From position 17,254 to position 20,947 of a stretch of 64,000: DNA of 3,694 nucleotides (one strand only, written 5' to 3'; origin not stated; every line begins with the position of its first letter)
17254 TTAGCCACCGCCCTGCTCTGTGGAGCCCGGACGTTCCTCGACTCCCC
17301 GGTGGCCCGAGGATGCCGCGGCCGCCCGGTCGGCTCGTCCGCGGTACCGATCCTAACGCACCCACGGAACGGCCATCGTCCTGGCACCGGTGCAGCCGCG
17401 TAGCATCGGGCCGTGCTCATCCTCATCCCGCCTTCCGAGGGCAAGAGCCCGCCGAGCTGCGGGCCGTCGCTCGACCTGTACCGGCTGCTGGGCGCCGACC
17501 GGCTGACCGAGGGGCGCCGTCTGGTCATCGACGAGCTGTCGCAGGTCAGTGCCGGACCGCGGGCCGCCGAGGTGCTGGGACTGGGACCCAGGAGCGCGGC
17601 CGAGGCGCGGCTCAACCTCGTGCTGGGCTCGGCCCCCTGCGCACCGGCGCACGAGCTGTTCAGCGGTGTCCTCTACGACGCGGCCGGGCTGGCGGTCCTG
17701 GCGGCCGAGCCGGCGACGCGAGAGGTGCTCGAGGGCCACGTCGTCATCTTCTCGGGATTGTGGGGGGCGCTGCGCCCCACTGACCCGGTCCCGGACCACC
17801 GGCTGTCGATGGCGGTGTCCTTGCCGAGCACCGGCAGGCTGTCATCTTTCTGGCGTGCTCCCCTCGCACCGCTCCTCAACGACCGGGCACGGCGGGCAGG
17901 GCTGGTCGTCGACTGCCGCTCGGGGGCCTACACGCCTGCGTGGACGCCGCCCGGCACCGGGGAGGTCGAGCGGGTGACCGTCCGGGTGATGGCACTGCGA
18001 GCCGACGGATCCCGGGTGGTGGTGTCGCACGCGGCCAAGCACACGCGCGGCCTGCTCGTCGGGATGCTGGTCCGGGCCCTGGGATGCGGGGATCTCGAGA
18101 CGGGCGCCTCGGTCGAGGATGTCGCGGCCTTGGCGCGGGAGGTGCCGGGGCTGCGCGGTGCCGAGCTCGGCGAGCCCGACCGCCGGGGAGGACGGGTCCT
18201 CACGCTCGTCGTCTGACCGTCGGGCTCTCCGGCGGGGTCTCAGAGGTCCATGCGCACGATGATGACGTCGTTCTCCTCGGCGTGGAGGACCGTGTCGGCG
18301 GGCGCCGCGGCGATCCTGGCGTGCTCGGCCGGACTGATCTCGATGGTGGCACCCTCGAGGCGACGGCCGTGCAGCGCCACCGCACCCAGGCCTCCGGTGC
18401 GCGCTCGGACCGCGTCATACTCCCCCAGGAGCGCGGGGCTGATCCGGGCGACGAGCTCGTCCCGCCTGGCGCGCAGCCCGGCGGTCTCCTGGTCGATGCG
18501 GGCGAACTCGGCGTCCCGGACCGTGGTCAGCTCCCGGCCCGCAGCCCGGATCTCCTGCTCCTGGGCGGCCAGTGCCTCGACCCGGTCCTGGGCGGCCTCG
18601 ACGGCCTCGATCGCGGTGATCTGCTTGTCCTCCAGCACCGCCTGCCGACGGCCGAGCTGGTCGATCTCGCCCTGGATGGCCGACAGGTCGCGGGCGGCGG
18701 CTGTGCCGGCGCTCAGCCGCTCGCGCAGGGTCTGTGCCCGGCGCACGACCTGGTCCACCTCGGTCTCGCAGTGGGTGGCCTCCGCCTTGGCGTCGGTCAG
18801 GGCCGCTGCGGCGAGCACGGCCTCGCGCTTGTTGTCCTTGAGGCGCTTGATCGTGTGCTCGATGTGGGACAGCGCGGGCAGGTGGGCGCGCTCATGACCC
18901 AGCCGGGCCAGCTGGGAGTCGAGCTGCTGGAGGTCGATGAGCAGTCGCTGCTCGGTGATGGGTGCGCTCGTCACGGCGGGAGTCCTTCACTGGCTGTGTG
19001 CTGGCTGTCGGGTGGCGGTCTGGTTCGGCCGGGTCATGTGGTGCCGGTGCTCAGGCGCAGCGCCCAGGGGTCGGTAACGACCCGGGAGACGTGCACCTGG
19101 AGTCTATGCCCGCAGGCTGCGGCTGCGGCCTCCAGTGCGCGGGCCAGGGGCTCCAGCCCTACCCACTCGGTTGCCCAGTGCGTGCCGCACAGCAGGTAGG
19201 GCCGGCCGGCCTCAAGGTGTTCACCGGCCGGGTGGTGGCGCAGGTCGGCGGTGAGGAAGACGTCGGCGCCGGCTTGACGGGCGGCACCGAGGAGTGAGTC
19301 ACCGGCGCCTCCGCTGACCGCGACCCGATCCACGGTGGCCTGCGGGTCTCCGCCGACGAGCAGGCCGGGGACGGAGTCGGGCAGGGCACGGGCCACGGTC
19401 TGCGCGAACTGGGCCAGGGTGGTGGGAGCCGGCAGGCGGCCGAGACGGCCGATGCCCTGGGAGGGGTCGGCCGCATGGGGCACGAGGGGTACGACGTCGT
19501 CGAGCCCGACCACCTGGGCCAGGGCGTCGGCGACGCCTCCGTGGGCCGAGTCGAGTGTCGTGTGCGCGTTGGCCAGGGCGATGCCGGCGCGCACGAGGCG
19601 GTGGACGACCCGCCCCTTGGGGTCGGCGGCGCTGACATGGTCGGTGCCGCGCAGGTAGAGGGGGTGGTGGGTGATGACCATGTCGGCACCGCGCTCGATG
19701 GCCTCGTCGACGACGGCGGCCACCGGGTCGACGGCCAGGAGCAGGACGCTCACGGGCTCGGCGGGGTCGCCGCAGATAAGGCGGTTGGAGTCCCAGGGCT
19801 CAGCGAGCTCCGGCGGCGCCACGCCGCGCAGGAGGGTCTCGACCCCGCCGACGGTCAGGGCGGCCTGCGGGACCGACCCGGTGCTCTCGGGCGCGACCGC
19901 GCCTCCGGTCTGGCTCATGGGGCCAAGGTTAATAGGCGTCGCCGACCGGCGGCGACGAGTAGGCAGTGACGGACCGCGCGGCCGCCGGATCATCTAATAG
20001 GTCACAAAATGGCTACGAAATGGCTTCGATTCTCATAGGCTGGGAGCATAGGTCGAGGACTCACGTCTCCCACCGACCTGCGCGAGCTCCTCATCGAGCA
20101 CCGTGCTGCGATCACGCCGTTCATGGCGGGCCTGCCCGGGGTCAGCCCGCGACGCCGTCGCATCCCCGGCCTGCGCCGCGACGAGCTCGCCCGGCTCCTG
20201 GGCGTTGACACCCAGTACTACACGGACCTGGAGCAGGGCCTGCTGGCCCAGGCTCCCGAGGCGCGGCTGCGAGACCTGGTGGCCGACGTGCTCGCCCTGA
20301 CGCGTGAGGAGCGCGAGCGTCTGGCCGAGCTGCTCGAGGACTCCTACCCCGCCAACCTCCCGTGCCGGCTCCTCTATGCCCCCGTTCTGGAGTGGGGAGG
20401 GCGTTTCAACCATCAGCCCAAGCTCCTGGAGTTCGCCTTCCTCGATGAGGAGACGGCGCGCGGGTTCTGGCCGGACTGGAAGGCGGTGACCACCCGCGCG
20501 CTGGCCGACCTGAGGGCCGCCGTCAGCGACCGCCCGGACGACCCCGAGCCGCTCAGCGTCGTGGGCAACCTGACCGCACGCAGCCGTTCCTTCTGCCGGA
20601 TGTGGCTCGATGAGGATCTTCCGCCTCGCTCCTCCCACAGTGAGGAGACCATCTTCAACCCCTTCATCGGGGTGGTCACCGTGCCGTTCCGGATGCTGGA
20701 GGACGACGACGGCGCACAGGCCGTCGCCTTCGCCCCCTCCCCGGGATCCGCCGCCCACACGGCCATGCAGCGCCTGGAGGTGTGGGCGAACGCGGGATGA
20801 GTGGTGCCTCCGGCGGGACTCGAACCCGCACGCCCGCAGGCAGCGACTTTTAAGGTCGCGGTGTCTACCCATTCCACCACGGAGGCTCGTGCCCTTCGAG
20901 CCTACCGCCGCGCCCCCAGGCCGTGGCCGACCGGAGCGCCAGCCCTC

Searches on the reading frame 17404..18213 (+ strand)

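Call 20: search_protein_families(library=pfam, proteins=[window:17404-18213:+], max_evalue=0.01)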
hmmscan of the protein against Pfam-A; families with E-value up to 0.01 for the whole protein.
window:17404-18213:+ (270 aa): 1 family
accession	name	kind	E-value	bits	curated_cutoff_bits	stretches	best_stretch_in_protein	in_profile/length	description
PF03883.20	H2O2_YaaD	-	2.5e-31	109.5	29.6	1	5-224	2-213/236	Peroxide stress protein YaaA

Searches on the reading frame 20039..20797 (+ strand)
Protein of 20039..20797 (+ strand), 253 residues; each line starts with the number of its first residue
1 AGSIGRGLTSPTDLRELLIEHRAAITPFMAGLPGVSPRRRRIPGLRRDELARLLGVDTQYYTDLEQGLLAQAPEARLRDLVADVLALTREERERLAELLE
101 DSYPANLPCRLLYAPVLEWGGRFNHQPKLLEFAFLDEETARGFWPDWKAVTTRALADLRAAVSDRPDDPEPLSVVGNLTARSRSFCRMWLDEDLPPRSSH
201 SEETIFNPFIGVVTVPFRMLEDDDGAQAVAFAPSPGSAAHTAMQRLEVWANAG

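Call 20: search_protein_families(library=pfam, proteins=[window:20039-20797:+], max_evalue=0.01)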
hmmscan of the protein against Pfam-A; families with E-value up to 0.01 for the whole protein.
window:20039-20797:+ (253 aa): 3 families
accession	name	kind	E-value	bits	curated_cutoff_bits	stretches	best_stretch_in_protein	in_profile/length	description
PF17765.7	MLTR_LBD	-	5.2e-18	66.1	26.3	1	106-246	30-168/168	MmyB-like transcription regulator ligand binding domain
PF13560.12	HTH_31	-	1.4e-05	25.8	27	1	39-95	9-64/64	Helix-turn-helix domain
PF01381.28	HTH_3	-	0.0055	17.1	23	1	44-69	9-33/55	Helix-turn-helix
